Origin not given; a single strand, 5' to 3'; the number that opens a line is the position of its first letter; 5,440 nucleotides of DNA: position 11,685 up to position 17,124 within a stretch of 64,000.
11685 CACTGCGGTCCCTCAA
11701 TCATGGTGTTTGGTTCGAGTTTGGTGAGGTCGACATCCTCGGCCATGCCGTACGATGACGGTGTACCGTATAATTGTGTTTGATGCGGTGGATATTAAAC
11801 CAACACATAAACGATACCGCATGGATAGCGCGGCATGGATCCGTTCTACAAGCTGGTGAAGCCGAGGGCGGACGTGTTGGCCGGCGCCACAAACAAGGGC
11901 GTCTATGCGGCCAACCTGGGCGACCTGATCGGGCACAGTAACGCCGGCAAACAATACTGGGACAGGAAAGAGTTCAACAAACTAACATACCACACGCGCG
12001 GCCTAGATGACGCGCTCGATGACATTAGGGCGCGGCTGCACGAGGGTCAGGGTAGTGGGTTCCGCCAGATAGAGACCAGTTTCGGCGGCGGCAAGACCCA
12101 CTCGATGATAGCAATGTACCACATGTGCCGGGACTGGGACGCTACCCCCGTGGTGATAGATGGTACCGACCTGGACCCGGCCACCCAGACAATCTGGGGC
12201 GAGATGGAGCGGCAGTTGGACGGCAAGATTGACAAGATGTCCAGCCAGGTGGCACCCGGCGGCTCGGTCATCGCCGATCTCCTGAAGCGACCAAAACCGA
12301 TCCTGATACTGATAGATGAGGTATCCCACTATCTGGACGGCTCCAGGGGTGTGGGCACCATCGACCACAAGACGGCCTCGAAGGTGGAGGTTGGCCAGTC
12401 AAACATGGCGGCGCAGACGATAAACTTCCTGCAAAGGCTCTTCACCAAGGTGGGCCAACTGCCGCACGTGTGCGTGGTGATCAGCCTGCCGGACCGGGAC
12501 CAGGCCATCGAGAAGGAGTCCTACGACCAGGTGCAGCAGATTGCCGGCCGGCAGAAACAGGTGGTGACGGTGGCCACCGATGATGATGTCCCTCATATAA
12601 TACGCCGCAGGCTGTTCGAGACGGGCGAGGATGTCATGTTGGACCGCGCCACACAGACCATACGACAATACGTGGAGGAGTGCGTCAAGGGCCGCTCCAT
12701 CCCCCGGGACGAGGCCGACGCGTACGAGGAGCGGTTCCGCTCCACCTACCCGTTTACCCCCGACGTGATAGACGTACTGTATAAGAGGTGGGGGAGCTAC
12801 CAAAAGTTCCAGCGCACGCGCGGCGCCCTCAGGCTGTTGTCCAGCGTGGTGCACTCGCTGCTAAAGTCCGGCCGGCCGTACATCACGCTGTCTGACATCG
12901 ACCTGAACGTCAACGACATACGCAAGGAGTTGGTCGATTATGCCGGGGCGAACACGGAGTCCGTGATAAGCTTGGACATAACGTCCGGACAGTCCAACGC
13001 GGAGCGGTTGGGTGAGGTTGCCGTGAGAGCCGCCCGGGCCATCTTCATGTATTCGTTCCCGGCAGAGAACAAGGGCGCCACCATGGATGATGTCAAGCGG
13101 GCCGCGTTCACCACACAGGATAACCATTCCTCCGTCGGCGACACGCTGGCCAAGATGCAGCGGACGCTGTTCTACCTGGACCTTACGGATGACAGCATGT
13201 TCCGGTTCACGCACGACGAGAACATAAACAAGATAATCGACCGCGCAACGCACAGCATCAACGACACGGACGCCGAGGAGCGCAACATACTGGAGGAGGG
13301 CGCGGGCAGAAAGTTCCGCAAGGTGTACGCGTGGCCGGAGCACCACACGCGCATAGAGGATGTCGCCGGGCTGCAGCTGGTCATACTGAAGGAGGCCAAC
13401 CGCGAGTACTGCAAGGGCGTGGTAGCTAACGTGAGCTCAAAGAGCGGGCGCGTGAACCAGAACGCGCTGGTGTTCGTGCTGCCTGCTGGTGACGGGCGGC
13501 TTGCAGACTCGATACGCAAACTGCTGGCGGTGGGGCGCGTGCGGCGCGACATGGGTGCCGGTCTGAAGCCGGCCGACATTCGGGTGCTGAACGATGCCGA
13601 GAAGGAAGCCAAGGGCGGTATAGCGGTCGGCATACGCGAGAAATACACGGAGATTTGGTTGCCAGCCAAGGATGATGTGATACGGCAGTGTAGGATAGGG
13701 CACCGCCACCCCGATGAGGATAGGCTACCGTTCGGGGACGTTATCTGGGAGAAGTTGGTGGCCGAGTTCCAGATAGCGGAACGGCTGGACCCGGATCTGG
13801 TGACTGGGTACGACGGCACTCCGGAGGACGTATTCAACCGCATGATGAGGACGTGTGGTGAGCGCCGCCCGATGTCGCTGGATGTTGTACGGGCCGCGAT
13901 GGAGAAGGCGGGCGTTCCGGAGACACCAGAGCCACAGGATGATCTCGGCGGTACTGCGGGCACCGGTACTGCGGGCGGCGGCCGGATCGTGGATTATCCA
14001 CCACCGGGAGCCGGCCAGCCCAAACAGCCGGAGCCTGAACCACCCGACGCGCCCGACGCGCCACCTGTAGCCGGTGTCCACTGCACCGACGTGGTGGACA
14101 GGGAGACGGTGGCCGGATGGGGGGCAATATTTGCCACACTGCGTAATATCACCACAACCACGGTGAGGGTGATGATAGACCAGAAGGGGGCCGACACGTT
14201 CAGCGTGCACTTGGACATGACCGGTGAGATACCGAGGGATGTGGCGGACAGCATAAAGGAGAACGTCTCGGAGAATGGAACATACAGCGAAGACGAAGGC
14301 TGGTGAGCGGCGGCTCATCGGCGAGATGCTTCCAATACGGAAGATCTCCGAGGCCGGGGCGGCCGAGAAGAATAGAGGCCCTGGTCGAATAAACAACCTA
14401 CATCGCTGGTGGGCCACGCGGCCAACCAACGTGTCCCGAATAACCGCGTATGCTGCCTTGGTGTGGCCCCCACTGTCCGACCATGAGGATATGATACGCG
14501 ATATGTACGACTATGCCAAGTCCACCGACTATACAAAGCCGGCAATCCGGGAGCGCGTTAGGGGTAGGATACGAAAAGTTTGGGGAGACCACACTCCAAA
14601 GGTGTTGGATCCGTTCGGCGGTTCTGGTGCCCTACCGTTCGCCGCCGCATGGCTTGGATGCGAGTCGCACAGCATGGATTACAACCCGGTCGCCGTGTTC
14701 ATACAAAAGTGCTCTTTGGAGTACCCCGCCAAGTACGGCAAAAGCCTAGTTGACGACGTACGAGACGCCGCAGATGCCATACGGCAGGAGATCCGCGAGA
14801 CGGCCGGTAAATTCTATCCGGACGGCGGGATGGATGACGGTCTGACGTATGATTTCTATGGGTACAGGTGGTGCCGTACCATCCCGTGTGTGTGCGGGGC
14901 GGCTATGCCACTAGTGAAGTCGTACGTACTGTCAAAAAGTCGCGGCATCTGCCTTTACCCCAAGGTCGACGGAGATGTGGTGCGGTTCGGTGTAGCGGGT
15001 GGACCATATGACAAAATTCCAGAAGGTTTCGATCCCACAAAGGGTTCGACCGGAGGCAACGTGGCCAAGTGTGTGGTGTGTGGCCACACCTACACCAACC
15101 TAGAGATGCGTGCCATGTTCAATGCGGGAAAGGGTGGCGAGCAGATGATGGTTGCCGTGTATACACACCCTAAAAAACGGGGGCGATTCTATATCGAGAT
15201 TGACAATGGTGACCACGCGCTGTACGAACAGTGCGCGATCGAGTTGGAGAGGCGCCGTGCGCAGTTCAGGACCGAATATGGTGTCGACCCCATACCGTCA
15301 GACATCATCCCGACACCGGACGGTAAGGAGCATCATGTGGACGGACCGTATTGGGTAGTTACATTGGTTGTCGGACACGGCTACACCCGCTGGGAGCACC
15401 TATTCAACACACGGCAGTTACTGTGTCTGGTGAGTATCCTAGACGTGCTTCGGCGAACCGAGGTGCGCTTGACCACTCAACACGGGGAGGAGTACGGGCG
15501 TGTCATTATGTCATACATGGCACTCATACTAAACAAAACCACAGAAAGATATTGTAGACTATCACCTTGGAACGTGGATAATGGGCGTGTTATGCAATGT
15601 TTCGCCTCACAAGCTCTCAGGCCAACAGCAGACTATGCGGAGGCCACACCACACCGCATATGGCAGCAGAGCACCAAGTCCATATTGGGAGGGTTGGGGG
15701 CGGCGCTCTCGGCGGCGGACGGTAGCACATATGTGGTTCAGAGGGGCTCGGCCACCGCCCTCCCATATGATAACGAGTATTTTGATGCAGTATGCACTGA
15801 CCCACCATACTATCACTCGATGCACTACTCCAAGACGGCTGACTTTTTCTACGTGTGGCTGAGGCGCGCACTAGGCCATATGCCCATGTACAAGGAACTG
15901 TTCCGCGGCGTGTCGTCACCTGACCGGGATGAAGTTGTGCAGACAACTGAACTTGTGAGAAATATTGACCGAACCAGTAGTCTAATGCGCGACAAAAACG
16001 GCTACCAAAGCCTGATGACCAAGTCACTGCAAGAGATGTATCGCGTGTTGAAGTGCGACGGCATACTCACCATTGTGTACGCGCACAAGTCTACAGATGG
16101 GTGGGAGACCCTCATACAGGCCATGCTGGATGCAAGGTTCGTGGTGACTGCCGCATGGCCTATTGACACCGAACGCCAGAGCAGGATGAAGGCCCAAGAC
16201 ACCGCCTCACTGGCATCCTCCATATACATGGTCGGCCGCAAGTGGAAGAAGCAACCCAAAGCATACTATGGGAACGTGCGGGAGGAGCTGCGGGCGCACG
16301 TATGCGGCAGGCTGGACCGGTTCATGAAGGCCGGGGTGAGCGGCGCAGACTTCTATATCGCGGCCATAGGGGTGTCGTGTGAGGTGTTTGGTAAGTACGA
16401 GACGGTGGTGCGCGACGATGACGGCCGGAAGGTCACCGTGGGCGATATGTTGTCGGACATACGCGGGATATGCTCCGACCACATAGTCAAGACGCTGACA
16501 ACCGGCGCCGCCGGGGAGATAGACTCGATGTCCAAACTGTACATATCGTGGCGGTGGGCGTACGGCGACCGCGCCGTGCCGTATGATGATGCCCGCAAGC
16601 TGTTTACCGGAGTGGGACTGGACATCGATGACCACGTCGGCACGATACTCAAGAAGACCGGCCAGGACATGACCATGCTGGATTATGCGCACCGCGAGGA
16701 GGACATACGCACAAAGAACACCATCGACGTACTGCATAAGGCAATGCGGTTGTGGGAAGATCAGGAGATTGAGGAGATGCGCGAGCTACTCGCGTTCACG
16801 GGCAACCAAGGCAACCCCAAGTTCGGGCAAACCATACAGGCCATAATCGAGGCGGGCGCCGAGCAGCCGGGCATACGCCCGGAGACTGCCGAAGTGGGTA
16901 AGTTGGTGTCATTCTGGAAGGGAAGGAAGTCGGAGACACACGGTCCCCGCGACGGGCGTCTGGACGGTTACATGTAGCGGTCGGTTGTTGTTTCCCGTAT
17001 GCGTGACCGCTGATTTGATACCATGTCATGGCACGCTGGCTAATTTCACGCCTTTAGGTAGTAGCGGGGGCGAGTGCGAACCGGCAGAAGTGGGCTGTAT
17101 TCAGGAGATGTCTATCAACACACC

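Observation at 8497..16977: Helicase(SNF2+DUF3883-like nuclease) / DUF499 ATPase / DUF1156 methyltransferase module in an archaeal accessory island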

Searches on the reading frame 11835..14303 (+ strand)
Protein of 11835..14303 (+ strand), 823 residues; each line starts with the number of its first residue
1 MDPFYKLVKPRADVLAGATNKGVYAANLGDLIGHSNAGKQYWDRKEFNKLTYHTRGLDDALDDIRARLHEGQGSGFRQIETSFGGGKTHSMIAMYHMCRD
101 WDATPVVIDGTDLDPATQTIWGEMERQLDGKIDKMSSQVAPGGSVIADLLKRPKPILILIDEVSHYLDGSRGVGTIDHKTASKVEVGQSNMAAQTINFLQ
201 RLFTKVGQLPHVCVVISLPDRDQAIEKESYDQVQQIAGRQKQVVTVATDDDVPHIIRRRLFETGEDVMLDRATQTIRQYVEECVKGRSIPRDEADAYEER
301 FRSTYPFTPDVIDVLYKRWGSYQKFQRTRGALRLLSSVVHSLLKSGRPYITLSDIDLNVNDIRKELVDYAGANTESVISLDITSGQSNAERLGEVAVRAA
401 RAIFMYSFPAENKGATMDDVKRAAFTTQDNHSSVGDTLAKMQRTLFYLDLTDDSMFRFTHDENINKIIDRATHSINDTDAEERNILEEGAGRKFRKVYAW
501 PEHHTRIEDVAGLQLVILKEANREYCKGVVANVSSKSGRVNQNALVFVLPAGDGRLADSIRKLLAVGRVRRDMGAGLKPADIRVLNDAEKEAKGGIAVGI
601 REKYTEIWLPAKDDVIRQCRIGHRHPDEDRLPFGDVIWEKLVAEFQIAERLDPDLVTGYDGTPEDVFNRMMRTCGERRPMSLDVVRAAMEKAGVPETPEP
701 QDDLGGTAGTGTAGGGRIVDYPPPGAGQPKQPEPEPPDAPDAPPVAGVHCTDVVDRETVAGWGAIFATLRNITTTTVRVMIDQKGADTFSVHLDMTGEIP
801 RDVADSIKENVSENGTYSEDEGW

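Call 7: search_protein_families(library=pfam, proteins=[window:11835-14303:+], max_evalue=0.01)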
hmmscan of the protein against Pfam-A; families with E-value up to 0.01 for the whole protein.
window:11835-14303:+ (823 aa): 1 family
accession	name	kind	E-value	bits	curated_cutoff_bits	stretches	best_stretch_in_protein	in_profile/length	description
PF04465.17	DUF499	-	1.3e-21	76.7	23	1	118-476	51-426/1024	Protein of unknown function (DUF499)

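Call 8: search_protein_families(library=padloc, proteins=[window:11835-14303:+], max_evalue=0.01)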
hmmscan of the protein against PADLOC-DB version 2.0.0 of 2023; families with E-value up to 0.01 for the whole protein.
window:11835-14303:+ (823 aa): 3 families
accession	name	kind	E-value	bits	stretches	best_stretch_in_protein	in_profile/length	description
PDLC00662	HmaC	-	2.5e-65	219.3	2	116-613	148-676/941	AAA+ ATPase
PDLC02192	DUF499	-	4e-30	102.4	1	39-644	30-665/1022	-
PDLC02488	BrxC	-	1.1e-09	34.9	1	229-338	334-441/1240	BrxC-PglY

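Call 12: find_encoding_contigs(protein=window:11835-14303:+, flank=10000, max_places=10)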
Protein window:11835-14303:+ (823 aa): no gene with exactly this product is on record in the collection.

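Call 40: search_solved_structures(query=window:11835-14303:+, max_evalue=0.01)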
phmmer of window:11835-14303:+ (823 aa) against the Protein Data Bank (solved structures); distinct sequences matched with E-value up to 0.01: 0.

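Call 81: find_homologous_proteins(query=window:11835-14303:+, max_evalue=1e-30)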
Query window:11835-14303:+ (823 aa): 1597 proteins with E <= 1e-30 among 8000 candidates; the best 120 are listed.
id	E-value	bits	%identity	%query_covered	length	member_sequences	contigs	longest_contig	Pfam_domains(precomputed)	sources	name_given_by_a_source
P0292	0.0e+0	1887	100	100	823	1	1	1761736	PF04465.18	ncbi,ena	-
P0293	0.0e+0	1519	81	100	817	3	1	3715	PF04465.18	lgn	-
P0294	0.0e+0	1405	81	94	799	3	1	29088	PF04465.18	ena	-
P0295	0.0e+0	1354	71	100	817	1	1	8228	PF04465.18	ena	-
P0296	0.0e+0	1316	70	100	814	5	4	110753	PF04465.18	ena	-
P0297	0.0e+0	1300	69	100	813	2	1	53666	PF04465.18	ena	-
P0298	0.0e+0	1300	70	100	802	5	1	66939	PF04465.18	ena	-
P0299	0.0e+0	1299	69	100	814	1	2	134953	PF04465.18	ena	-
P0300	0.0e+0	1297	68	100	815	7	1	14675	PF04465.18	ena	-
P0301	0.0e+0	1283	71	100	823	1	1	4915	PF04465.18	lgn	-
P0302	0.0e+0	1273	69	100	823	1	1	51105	PF04465.18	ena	-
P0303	0.0e+0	1268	67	100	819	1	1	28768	PF04465.18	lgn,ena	-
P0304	0.0e+0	1267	69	98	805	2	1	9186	PF04465.18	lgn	-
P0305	0.0e+0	1251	66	100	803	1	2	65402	PF04465.18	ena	-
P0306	0.0e+0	1250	68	100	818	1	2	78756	PF04465.18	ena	-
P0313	0.0e+0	1092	69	85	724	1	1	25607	PF04465.18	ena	-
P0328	8.3e-218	744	51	84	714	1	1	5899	PF04465.18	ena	-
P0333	4.8e-177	609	50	74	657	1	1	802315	PF04465.18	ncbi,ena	-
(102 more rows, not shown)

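Call 83: find_encoding_contigs(protein=P0333, flank=6000, max_places=2)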
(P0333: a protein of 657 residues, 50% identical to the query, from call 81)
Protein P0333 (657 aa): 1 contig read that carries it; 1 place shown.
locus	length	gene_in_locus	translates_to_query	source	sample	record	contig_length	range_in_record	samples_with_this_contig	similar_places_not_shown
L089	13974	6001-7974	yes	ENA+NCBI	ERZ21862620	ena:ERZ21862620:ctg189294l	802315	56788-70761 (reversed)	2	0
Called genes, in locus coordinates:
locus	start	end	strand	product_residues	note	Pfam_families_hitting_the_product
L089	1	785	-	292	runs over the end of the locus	PF00005:ABC_tran, PF13304:AAA_21 (faint)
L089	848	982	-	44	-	-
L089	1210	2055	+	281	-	-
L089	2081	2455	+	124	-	PF01402:RHH_1 (weak), PF08753:NikR_C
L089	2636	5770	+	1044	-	PF00176:SNF2-rel_dom, PF00270:DEAD, PF04851:ResIII, PF00271:Helicase_C, PF13020:NOV_C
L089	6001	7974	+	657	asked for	PF04465:DUF499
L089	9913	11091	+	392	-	PF01555:N6_N4_Mtase (weak)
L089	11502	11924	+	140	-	PF13592:HTH_33 (weak)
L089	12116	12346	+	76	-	-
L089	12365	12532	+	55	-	-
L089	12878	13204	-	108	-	-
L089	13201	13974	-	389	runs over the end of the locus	PF05496:RuvB_N, PF00004:AAA, PF13173:AAA_14 (weak)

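Call 84: find_encoding_contigs(protein=P0313, flank=6000, max_places=2)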
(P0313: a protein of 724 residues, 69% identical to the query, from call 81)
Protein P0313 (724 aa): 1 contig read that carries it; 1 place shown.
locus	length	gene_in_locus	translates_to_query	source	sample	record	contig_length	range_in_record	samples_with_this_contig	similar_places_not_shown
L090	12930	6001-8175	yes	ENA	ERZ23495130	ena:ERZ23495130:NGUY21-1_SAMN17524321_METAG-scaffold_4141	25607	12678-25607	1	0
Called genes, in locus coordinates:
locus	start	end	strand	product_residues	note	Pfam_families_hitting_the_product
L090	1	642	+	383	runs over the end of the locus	PF13737:DDE_Tnp_1_5, PF01609:DDE_Tnp_1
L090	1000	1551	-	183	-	-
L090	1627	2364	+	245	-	PF10137:CAP12-PCTIR_TIR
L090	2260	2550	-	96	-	-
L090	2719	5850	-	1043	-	PF00270:DEAD, PF04851:ResIII, PF00176:SNF2-rel_dom, PF00271:Helicase_C, PF13020:NOV_C (weak)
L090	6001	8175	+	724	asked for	PF04465:DUF499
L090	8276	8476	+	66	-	-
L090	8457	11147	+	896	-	PF06634:DUF1156, PF01170:UPF0020 (faint), PF01555:N6_N4_Mtase (weak)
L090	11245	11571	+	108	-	-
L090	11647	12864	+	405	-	-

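Call 85: find_encoding_contigs(protein=P0328, flank=6000, max_places=2)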
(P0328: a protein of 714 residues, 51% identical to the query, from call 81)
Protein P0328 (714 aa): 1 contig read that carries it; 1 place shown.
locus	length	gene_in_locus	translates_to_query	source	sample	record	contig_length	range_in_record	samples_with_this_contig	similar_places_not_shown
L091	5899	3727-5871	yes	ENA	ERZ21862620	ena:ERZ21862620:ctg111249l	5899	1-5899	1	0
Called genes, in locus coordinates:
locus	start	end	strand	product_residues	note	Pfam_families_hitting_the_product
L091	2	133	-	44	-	?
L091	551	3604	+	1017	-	PF00176:SNF2-rel_dom, PF00270:DEAD, PF04851:ResIII, PF09848:SLFN-g3_helicase (faint), PF13401:AAA_22 (faint), PF00271:Helicase_C, PF13020:NOV_C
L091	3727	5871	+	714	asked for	PF04465:DUF499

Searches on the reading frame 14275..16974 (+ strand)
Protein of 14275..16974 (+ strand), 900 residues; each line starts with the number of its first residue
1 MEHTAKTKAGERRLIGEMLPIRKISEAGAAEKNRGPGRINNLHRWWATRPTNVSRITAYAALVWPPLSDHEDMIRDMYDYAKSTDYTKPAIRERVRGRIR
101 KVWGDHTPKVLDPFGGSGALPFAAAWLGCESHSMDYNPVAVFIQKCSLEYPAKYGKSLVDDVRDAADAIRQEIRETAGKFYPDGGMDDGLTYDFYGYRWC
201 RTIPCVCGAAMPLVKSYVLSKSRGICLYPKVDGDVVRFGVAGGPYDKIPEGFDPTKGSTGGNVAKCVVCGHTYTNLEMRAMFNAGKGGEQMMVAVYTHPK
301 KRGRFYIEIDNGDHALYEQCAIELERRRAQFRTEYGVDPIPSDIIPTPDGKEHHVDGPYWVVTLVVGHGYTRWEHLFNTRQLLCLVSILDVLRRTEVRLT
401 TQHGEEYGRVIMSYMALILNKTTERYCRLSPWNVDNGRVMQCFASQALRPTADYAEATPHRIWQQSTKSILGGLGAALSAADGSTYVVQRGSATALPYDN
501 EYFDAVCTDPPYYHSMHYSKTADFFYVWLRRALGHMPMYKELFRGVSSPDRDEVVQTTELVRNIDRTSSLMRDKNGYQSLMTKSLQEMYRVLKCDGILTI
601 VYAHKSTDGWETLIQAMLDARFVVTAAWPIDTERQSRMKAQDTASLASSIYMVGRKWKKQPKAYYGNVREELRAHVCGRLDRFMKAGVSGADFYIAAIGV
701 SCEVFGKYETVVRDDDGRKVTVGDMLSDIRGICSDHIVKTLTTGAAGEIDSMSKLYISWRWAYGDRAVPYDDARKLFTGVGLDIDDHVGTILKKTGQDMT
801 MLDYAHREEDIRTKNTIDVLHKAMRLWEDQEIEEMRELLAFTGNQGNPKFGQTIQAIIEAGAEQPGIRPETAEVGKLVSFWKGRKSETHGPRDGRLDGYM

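Call 7: search_protein_families(library=pfam, proteins=[window:14275-16974:+], max_evalue=0.01)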
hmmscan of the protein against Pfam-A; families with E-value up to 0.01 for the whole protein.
window:14275-16974:+ (900 aa): 4 families
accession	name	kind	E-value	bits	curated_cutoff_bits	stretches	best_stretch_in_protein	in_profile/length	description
PF06634.17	DUF1156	-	1e-09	38.8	24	1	19-72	2-56/73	Protein of unknown function (DUF1156)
PF01555.25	N6_N4_Mtase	-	1.1e-06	29.2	26.7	1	504-624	2-74/221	DNA methylase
PF01170.24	UPF0020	-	6.4e-06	26.4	22.3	0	483-527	102-146/197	RMKL-like, methyltransferase domain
PF03602.21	Cons_hypoth95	-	3.5e-05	24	24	0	93-131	26-66/182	Conserved hypothetical protein 95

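Call 8: search_protein_families(library=padloc, proteins=[window:14275-16974:+], max_evalue=0.01)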
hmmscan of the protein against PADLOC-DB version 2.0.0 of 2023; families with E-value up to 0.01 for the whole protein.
window:14275-16974:+ (900 aa): 20 families
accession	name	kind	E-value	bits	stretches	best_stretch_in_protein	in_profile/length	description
PDLC00661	HmaB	-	6e-80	267.3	4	365-838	414-911/973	DNA-adenine methylase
PDLC00660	HmaB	-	1.2e-77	259.7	4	369-841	417-908/967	DNA-adenine methylase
PDLC03233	MTase_II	-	4.2e-63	212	2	371-707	359-696/731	Type II methyltransferase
PDLC02189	DUF1156_MTase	-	3.3e-31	106.3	2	367-683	436-705/944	-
PDLC03352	MTase_II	-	1.2e-29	100.9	2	372-833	414-918/1023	Type II methyltransferase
PDLC03314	MTase_II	-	5.1e-16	55.9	2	367-669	434-691/944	Type II methyltransferase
PDLC02541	PglX|PglXI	-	1.9e-12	44.1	2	572-643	538-609/919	PglXI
PDLC03312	MTase_II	-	4.4e-09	32.6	1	487-638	1112-1244/1344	Type II methyltransferase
PDLC03346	MTase_II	-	1.7e-07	27.3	1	366-645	486-724/1068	Type II methyltransferase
PDLC03339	MTase_II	-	2.7e-07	27.7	1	98-168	221-291/399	Type II methyltransferase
PDLC04134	mad2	-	1.2e-06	25.7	1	488-624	343-420/492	mads_2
PDLC03319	MTase_II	-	1.5e-06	25.4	0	483-619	272-385/503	Type II methyltransferase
PDLC03224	MTase_II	-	4.6e-06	23.8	1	105-146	92-133/481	Type II methyltransferase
PDLC03353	MTase_II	-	2.2e-05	22.1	1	499-628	24-107/260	Type II methyltransferase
PDLC03377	MTase_II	-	0.00021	18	0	499-530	314-345/504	Type II methyltransferase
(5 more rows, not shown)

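Call 41: search_solved_structures(query=window:14275-16974:+, max_evalue=0.01)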
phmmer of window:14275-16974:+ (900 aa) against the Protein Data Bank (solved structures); distinct sequences matched with E-value up to 0.01: 1.
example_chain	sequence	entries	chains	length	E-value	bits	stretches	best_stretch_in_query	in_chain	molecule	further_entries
2hhz_A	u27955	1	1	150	0.0095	17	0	470-535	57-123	Pyridoxamine 5'-phosphate oxidase-related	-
